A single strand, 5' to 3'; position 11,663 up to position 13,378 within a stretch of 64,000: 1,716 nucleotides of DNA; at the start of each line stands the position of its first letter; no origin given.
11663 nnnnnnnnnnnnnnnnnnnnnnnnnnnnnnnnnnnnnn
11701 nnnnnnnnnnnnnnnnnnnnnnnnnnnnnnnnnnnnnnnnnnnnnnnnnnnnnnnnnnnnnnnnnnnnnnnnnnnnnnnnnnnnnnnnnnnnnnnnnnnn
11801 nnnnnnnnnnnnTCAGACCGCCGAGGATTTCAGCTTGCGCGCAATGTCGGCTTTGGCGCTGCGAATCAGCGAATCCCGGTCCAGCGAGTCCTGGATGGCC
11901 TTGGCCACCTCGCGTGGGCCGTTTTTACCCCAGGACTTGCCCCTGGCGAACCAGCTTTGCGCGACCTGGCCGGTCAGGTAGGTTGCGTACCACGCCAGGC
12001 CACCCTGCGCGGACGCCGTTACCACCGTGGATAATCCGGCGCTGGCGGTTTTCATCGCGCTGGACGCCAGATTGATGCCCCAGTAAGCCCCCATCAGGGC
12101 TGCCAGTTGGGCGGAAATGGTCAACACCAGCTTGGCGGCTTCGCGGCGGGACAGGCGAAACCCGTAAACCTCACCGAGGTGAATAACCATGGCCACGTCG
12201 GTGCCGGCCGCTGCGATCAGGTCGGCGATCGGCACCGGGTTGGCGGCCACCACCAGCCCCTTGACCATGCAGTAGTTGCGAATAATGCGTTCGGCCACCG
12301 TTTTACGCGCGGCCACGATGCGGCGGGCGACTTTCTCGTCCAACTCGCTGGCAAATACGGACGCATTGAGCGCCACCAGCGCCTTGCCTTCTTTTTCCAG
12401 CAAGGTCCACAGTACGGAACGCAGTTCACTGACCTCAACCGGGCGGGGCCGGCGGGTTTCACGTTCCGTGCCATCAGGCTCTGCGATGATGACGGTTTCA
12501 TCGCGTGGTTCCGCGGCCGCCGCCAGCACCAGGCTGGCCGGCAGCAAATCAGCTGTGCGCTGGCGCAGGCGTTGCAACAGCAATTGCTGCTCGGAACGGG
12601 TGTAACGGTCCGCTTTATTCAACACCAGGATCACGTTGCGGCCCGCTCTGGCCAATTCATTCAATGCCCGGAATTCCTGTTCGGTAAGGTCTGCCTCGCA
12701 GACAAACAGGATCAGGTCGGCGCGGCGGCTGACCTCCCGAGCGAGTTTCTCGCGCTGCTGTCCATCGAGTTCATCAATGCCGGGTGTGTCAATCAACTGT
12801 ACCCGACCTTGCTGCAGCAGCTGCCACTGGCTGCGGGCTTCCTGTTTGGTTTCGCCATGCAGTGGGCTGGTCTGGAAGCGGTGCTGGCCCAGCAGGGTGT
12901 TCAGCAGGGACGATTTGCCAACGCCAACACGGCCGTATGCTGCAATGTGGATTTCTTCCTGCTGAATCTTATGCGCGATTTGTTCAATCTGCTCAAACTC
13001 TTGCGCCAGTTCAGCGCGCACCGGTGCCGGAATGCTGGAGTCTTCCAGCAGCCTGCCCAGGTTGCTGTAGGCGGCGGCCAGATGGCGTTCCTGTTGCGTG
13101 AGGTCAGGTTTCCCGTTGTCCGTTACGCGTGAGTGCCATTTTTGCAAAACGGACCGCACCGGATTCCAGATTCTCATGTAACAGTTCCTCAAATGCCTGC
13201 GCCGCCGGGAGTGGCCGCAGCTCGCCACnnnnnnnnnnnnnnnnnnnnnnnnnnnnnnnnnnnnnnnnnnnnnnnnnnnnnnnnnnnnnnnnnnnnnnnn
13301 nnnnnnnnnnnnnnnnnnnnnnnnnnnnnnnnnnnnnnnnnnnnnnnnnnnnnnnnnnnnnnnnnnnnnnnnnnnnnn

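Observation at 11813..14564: Tandem paralogous GTPase-DUF697 fusion proteins, only one membrane-anchored at the N-terminus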

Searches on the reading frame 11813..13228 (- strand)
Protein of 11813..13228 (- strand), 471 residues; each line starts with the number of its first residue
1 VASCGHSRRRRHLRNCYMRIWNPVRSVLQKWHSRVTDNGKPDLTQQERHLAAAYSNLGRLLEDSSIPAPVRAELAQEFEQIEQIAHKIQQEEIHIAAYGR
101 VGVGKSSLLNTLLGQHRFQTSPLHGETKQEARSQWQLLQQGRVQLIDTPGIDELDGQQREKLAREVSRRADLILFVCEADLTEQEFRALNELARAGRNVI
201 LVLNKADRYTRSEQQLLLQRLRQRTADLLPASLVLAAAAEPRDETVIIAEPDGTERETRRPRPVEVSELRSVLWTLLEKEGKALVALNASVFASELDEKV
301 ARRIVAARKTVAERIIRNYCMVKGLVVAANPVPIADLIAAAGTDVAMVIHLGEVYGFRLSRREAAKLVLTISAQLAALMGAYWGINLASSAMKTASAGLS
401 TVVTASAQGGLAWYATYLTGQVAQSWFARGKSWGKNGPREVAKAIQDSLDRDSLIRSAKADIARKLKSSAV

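Call 3: search_protein_families(library=pfam, proteins=[window:11813-13228:-], max_evalue=0.01)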
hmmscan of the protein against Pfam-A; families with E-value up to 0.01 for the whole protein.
window:11813-13228:- (471 aa): 12 families
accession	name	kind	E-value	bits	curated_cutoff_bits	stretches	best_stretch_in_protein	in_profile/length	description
PF05128.17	DUF697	-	2.6e-30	105.8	27.7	1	293-449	3-157/162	Domain of unknown function (DUF697)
PF01926.29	MMR_HSR1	-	1.7e-19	70.4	21.9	1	95-205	2-113/113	50S ribosome-binding GTPase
PF02421.24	FeoB_N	-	3.8e-12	46.4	27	1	94-224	2-133/156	Ferrous iron transport protein B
PF03193.22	RsgA_GTPase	-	2.1e-11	44.4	30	1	69-155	85-172/174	RsgA GTPase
PF00350.29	Dynamin_N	-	8.2e-11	42.6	27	1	139-205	99-167/168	Dynamin family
PF04548.22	AIG1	-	3.1e-10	40.2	27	1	98-172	6-86/212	AIG1 family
PF05049.19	IIGP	-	2.1e-05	24.2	24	1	73-215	16-160/375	Interferon-inducible GTPase (IIGP)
PF13191.12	AAA_16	-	2.6e-05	25.2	32.6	1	76-225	7-160/167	AAA ATPase domain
PF00009.33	GTP_EFTU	-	3.8e-05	23.8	26.5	1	139-239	67-151/188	Elongation factor Tu GTP binding domain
PF13401.12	AAA_22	-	0.0009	20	27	1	94-223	7-106/130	AAA domain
PF00735.24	Septin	-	0.0019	18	26.2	0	93-150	5-71/280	Septin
PF00005.33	ABC_tran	-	0.0053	17.8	25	0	85-145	5-70/137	ABC transporter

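Call 4: search_protein_families(library=ncbifam, proteins=[window:11813-13228:-], max_evalue=0.01)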
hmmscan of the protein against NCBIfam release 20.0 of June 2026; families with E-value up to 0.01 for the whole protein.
window:11813-13228:- (471 aa): 26 families (the best 25 are shown)
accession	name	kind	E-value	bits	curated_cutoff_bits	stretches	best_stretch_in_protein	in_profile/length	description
NF049994.1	slr1306_fam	domain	1.2e-45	156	490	1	50-377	66-374/470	slr1306 family protein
TIGR03918.1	GTP_HydF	equivalog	2e-21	76.3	325.55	1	90-216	5-135/392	[FeFe] hydrogenase H-cluster maturation GTPase HydF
TIGR03594.1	GTPase_EngA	equivalog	7.6e-21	74.6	306.7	1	74-250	156-341/432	ribosome biogenesis GTPase Der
NF000908.1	PRK00089.1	equivalog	1.7e-15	57.1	237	1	95-229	6-146/291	GTPase Era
TIGR00450.1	mnmE_trmE_thdF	equivalog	1.1e-14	54.4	252.6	1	73-214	188-334/446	tRNA uridine-5-carboxymethylaminomethyl(34) synthesis GTPase MnmE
TIGR00231.1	small_GTP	domain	1.5e-13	50.9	42.5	1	92-225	3-143/164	GTP-binding protein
TIGR00436.1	era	equivalog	4e-12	46.1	116.25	1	94-221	2-132/270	GTPase Era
TIGR03598.1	GTPase_YsxC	equivalog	1.3e-10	41.2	124.45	1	82-228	8-161/186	ribosome biogenesis GTP-binding protein YihA/YsxC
NF002828.0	PRK03003.1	equivalog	2.9e-10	39.3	631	1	86-218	207-346/477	ribosome biogenesis GTPase Der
NF007071.0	PRK09518.1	equivalog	1e-09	37.5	953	1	90-222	442-580/706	bifunctional cytidylate kinase/GTPase Der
NF003661.0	PRK05291.1-3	equivalog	1.1e-09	38.1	380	1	86-215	210-338/448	tRNA uridine-5-carboxymethylaminomethyl(34) synthesis GTPase MnmE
TIGR03596.1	GTPase_YlqF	equivalog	2.1e-09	37.2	208.2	1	83-151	109-173/276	ribosome biogenesis GTPase YlqF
TIGR00437.1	feoB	equivalog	2.1e-09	36.7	315.65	1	101-221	3-124/594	ferrous iron transport protein B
NF052648.1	DynmDynABac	equivalog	1.3e-08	33.2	1600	1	79-123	28-72/1187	dynamin GTPase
TIGR00157.1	TIGR00157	equivalog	2.2e-06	27.4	100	1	79-160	111-192/247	ribosome small subunit-dependent GTPase A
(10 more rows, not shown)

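Call 7: find_homologous_proteins(query=window:11813-13177:-)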
Query window:11813-13177:- (454 aa): 1990 proteins with E <= 0.001 among 8000 candidates; the best 120 are listed.
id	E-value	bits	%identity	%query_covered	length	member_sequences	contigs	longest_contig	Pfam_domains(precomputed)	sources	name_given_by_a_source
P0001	7.3e-282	953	100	99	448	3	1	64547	PF01926.30,PF00350.30,PF02421.25,PF05049.20,PF03193.23,PF05128.18,PF04548.23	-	-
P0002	1.0e-192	659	69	99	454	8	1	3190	PF01926.30,PF00350.30,PF02421.25,PF03193.23,PF05128.18,PF04548.23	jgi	jgi:hypothetical protein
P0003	7.7e-192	656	67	98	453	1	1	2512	PF01926.30,PF00350.30,PF02421.25,PF03193.23,PF05128.18,PF04548.23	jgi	-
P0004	9.2e-192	656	67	99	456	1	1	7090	PF01926.30,PF00350.30,PF02421.25,PF03193.23,PF05128.18,PF04548.23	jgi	jgi:small GTP-binding protein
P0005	2.0e-191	655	69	97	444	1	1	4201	PF01926.30,PF00350.30,PF02421.25,PF03193.23,PF05128.18,PF04548.23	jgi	-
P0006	7.3e-191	653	70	93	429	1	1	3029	PF01926.30,PF00350.30,PF02421.25,PF03193.23,PF05128.18,PF04548.23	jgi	-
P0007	2.6e-190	651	67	98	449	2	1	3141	PF01926.30,PF00350.30,PF02421.25,PF03193.23,PF05128.18,PF04548.23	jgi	-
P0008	8.5e-190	649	67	100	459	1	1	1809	PF01926.30,PF00350.30,PF02421.25,PF03193.23,PF05128.18,PF04548.23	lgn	-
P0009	1.8e-188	645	67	99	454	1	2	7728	PF01926.30,PF00350.30,PF02421.25,PF03193.23,PF05128.18,PF04548.23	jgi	jgi:GTP-binding protein Era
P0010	2.8e-188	644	67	99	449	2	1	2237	PF01926.30,PF00350.30,PF02421.25,PF03193.23,PF05128.18,PF04548.23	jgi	-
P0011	5.0e-188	643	66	99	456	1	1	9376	PF01926.30,PF00350.30,PF02421.25,PF03193.23,PF05128.18,PF04548.23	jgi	jgi:GTP-binding protein Era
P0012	9.3e-188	643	67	100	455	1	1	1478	PF01926.30,PF00350.30,PF02421.25,PF03193.23,PF05128.18,PF04548.23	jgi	-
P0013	9.7e-188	643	67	99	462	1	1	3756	PF01926.30,PF00350.30,PF02421.25,PF03193.23,PF05128.18,PF04548.23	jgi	jgi:GTP-binding protein Era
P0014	1.0e-186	639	70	93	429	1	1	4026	PF01926.30,PF00350.30,PF02421.25,PF03193.23,PF05128.18,PF04548.23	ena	-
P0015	2.4e-186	638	67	98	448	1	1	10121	PF01926.30,PF00350.30,PF02421.25,PF03193.23,PF05128.18,PF04548.23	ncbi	-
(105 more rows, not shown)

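Call 11: search_solved_structures(query=window:11813-13159:-, max_evalue=0.001)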
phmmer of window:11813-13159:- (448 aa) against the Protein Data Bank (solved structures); distinct sequences matched with E-value up to 0.001: 44.
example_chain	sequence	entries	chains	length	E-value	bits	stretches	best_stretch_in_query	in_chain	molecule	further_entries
5dn8_A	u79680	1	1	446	4.5e-17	65.6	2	52-192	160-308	GTPase Der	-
2hjg_A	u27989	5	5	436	4.1e-14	55.8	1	52-201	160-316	GTP-binding protein engA | GTPase Der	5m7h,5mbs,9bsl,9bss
4dcs_A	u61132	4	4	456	4.2e-14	55.8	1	52-201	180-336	GTP-BINDING PROTEIN ENGA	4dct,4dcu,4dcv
1mky_A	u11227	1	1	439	5.9e-14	55.3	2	68-191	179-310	Probable GTP-binding protein engA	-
9bs0_W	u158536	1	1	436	7.2e-14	55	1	52-228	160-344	GTPase Der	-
3j8g_X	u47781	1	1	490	2.6e-10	43.3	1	53-194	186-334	GTPase Der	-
5lad_A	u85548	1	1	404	3.2e-10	43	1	71-193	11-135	Putative GTP-binding protein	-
7aoi_XL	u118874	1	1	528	2.5e-09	40.1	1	63-199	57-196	GTP-binding protein, putative,mt-EngA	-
3qq5_A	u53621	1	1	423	3.1e-09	39.7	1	71-193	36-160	Small GTP-binding protein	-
6yxx_EA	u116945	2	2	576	3.5e-09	39.6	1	63-199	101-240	mt-EngA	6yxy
7am2_BU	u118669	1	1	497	1e-08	38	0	66-187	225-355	GTPase Der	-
7c1o_A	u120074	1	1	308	1.3e-08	37.7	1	71-230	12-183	GTPase Era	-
3iev_A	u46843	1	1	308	1.6e-08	37.4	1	71-230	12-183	GTP-binding protein era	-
3r9w_A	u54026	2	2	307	1.6e-08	37.4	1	71-230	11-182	GTPase Era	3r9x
2dyk_A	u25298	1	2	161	7.2e-08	35.3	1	72-185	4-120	GTP-binding protein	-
5owv_A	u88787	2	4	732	0.00014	24.5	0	106-194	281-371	GTP-binding protein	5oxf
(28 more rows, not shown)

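Call 20: find_related_loci(query=A1, collection=genome_contigs, flank=8000)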
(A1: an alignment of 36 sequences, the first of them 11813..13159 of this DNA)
Query A1 (448 aa) in genome_contigs; peptide patterns used: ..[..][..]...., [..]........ (x = any residue, [..] = any of these).
507 stretches matched a pattern; 452 encode a relative of the query (tblastn E <= 1e-3); the best 80 are kept; 80 distinct loci.
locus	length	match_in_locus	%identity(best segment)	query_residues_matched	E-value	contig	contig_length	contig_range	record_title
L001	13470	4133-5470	66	1-446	0e+0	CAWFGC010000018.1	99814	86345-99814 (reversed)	MAG: uncultured Gammaproteobacteria bacterium isolate MFD05684.bin.1.428 genome assembly, contig: contig_72596, whole ge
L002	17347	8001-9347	65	1-446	0e+0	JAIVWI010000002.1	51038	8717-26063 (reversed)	MAG: Oceanospirillum sp. isolate HYP3_US_01_1 NODE_4_length_51038_cov_0.466373, whole genome shotgun sequence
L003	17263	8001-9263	65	24-444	0e+0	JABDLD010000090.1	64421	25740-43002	MAG: Lysobacterales bacterium isolate SS_bin_66 k127_3912088, whole genome shotgun sequence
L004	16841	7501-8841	62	1-447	0e+0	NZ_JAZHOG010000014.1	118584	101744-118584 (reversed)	Elongatibacter sediminis strain CH-27 NODE_14_length_118584_cov_121.678044, whole genome shotgun sequence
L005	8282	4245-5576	63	1-446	0e+0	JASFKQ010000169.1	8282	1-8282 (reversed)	MAG: Lysobacterales bacterium isolate D0817M02metaG_Bin_286 D0817M02metaG_FD_scaffold_4199_c1, whole genome shotgun sequ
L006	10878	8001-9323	62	1-444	0e+0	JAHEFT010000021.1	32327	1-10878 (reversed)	MAG: Chromatiales bacterium isolate Ww344 NODE_2053_length_32327_cov_13.457027, whole genome shotgun sequence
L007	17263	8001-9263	65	23-443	0e+0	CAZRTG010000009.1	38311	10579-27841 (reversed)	MAG TPA_asm: uncultured Wenzhouxiangellaceae bacterium isolate binchicken_co235_89 genome assembly, contig: NODE_2516_le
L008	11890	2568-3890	61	1-444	0e+0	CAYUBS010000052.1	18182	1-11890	MAG TPA_asm: uncultured Wenzhouxiangellaceae bacterium isolate SRP155585_co2_232 genome assembly, contig: NODE_1617_leng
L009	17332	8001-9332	62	2-445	0e+0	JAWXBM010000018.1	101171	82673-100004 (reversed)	MAG: Lysobacterales bacterium isolate MP6IB1.21 k99_149088, whole genome shotgun sequence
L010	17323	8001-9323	62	1-444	3e-180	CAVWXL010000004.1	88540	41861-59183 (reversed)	MAG: uncultured Gammaproteobacteria bacterium isolate MFD03551.bin.2.83 genome assembly, contig: contig_105248, whole ge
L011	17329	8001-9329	61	2-444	2e-180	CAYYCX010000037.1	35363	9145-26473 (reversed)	MAG TPA_asm: uncultured Wenzhouxiangellaceae bacterium isolate SRP329715_co2_60 genome assembly, contig: NODE_2549_lengt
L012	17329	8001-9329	62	1-446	5e-180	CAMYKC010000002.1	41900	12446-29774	MAG: uncultured Xanthomonadales bacterium isolate FCS_Gamma_101 genome assembly, contig: scaffold_331, whole genome shot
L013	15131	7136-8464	60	2-444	9e-180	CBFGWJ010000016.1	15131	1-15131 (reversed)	MAG TPA_asm: uncultured Gammaproteobacteria bacterium isolate SRR17295757_binner123_Refined_106 genome assembly, contig:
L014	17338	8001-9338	62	1-446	9e-178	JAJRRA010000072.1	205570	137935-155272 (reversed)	MAG: Gammaproteobacteria bacterium isolate Dive100_bin2.37 k141_682457, whole genome shotgun sequence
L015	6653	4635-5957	64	1-444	2e-178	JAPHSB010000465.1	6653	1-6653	MAG: Lysobacterales bacterium isolate N3D-Bin_16_1 c_000001059943, whole genome shotgun sequence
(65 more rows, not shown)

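Call 22: search_protein_representatives(protein=window:11813-13159:-)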
Query: 448 residues. Proteins with E-value up to 0.001 (for the whole library): 7256; up to 1e-10: 1391; up to 1e-30: 224. The best 150 are listed.
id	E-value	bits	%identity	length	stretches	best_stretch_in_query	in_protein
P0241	1.4e-129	449.3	48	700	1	19-444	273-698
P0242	9.4e-122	423.5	48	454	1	23-445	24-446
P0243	2.9e-121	421.9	46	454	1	30-445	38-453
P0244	6.7e-118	410.8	45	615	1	4-445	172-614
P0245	4.0e-112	391.8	45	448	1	16-440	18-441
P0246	1.8e-111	389.6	50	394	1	36-444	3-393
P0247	1.9e-102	359.9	42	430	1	28-445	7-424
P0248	2.8e-96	339.6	47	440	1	22-443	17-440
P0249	2.3e-90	320.1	37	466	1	26-444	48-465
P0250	1.6e-83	297.6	45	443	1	18-338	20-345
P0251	4.1e-83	296.2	48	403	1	44-349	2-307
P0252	1.8e-78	281.0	48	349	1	51-320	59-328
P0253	4.4e-78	279.7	38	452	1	32-443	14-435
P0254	2.2e-76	274.1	38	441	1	36-443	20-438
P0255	2.7e-76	273.8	35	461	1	23-440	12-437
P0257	2.1e-74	267.6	34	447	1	35-444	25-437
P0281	6.4e-60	219.9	34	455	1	20-440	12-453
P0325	1.1e-46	176.2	35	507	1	36-410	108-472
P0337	3.8e-44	167.9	32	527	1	33-395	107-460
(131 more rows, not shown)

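Call 23: predict_structure(alignment_id=A1)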
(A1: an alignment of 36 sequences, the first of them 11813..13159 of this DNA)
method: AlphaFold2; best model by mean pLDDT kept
length: 448 residues; sequences in the alignment: 36
mean_pLDDT: 74.2   pTM: 0.66
mean pLDDT of the five models: 74.2, 70.6, 70.0, 69.8, 65.5
residues with pLDDT >= 90: 99; 70-90: 194; 50-70: 98; < 50: 57
segments of 3 or more residues with pLDDT < 50: 1-5, 14-18, 99-102, 361-379, 408-426
pLDDT, mean of each block of 10 residues (from residue 1): 48 49 69 70 71 84 85 90 91 72 67 78 82 74 89 92 91 91 92 95 92 92 89 90 93 84 82 75 73 80 64 58 79 71 75 59 42 43 64 79 61 38 47 66 58
secondary structure, 60 per line:
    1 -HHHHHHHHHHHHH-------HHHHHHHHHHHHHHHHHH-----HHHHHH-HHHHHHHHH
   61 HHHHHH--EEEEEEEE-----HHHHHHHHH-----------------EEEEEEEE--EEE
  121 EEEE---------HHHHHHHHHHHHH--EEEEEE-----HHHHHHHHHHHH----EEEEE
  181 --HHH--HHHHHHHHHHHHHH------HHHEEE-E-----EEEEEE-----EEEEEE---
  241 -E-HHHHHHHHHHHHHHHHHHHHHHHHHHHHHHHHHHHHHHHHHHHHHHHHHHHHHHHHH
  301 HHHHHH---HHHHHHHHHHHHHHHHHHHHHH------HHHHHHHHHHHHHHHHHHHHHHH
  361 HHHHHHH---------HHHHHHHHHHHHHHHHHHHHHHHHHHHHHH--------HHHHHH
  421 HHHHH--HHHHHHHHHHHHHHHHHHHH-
elements in order: H2-14 H22-39 H45-50 H52-66 E69-76 H82-90 E108-115 E118-124 H134-146 E149-154 H160-171 E176-180 H188-201 E211-213 E221-226 E232-237 H244-306 H310-331 H338-367 H377-406 H415-425 H428-447

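Call 28: fold_search(model_id=the predicted structure, library=pdb)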
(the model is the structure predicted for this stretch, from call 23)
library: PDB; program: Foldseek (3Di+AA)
matches with E <= 10: 1271; with E <= 0.001: 418
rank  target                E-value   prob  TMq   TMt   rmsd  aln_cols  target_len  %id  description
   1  5owv_B                5.9e-08  1.00  0.29  0.23  27.3       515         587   13  An oligomerised bacterial dynamin pair provides a mechanism for the long-range sensing and tethering of membranes (released 2018-09-05)
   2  5go4                  1.7e-07  1.00  0.29  0.31  18.8       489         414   11  Truncated mitofusin-1, nucleotide-free (released 2017-01-25)
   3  9n2q_A                1.8e-07  1.00  0.28  0.31  25.5       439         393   11  Structure of GDP-bound GM4951 (released 2026-01-14)
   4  9n2t_C                2.4e-07  1.00  0.29  0.33  24.0       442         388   11  Structure of GDP-bound GM4951_D125G mutant (released 2026-01-14)
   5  5oxf_B                2.4e-07  1.00  0.29  0.23  27.6       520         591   13  An oligomerised bacterial dynamin pair provides a mechanism for the long range sensing and tethering of membranes (released 2018-09-05)
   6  9n2q_B                2.5e-07  1.00  0.28  0.31  25.9       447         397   12  Structure of GDP-bound GM4951 (released 2026-01-14)
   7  1h65_A                3.0e-07  1.00  0.30  0.49  13.4       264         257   17  Crystal structure of pea Toc34 - a novel GTPase of the chloroplast protein translocon (released 2002-01-29)
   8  4aur                  3.0e-07  1.00  0.31  0.26  17.9       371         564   18  LeoA bacterial dynamin GTPase from ETEC (released 2013-08-28)
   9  5owv_A                3.0e-07  1.00  0.29  0.20  36.8       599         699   12  An oligomerised bacterial dynamin pair provides a mechanism for the long-range sensing and tethering of membranes (released 2018-09-05)
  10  1h65_C                3.3e-07  1.00  0.29  0.47  14.1       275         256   17  Crystal structure of pea Toc34 - a novel GTPase of the chloroplast protein translocon (released 2002-01-29)
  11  9n2s_A                3.9e-07  1.00  0.30  0.34  22.9       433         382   12  Structure of GDP-bound GM4951_N86K mutant (released 2026-01-14)
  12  5gns                  4.3e-07  1.00  0.30  0.35  16.5       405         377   11  Structures of human Mitofusin 1 provide insight into mitochondrial tethering (released 2016-12-07)
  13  3def                  4.7e-07  1.00  0.29  0.49  11.6       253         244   18  Crystal structure of Toc33 from Arabidopsis thaliana, dimerization deficient mutant R130A (released 2008-06-24)
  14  1tq4                  5.4e-07  1.00  0.30  0.33  24.2       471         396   11  Crystal Structure of IIGP1: a paradigm for interferon inducible p47 resistance GTPases (released 2004-09-21)
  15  7c3k_B                5.4e-07  1.00  0.28  0.32  23.9       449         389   12  Crystal Structure of mIRGB10 (released 2021-04-21)
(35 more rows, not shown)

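Call 32: find_homologous_proteins(query=P0337)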
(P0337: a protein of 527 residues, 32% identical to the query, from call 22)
Query P0337 (527 aa): 682 proteins with E <= 0.001 among 8000 candidates; the best 120 are listed.
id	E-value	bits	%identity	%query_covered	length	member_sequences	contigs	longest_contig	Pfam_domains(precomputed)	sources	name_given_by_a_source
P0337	0.0e+0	1142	100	100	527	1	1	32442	PF01926.30,PF00350.30,PF02421.25,PF05128.18,PF04548.23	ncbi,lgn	-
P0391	2.7e-193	661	60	96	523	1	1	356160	PF01926.30,PF00350.30,PF02421.25,PF05128.18,PF04548.23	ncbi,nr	ncbi:MAG: hypothetical protein KatS3mg110_1885 [Pirellulaceae bacterium]|nr:MAG: hypothetical protei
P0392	2.7e-152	526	50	95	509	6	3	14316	PF01926.30,PF00350.30,PF02421.25,PF03193.23,PF05128.18,PF04548.23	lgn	-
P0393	1.2e-149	517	50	96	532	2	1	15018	PF01926.30,PF00350.30,PF02421.25,PF00009.34,PF03193.23,PF05128.18,PF04548.23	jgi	-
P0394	2.4e-133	463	45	97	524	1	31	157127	PF01926.30,PF00350.30,PF02421.25,PF05128.18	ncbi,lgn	-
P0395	7.0e-129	449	44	97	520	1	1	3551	PF01926.30,PF00350.30,PF02421.25,PF00009.34,PF05128.18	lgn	-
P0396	9.6e-129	448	44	95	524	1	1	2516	PF01926.30,PF00350.30,PF02421.25,PF05128.18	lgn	-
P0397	5.6e-128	446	43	94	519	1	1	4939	PF01926.30,PF00350.30,PF02421.25,PF05128.18,PF04548.23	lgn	-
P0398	3.4e-127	443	45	95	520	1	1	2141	PF01926.30,PF00350.30,PF02421.25,PF05128.18,PF04548.23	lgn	-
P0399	4.3e-127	443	44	95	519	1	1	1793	PF01926.30,PF00350.30,PF02421.25,PF05128.18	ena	-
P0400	6.1e-127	442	45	93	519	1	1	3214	PF01926.30,PF00350.30,PF02421.25,PF05128.18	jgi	jgi:uncharacterized protein (DUF697 family)/GTP-binding protein EngB required for normal cell divisi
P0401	6.7e-127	442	45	95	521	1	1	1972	PF01926.30,PF00350.30,PF02421.25,PF05128.18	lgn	-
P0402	6.9e-127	442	43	97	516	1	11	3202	PF01926.30,PF00350.30,PF02421.25,PF03193.23,PF05128.18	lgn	-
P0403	1.8e-126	441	43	96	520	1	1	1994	PF01926.30,PF00350.30,PF02421.25,PF00009.34,PF05128.18,PF04548.23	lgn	-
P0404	2.4e-126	440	44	94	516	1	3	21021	PF01926.30,PF00350.30,PF02421.25,PF05128.18,PF04548.23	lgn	-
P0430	9.4e-123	429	43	96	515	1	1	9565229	PF01926.30,PF00350.30,PF02421.25,PF05128.18,PF04548.23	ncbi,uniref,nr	ncbi:YcjF family protein [Lignipirellula cremea]|uniref:tRNA modification GTPase TrmE n=1 Tax=Lignip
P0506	4.4e-119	416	42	94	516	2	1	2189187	PF01926.30,PF00350.30,PF02421.25,PF03193.23,PF05128.18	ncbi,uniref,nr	ncbi:GTP-binding protein [Anatilimnocola floriformis]|uniref:GTP-binding protein n=1 Tax=Anatilimnoc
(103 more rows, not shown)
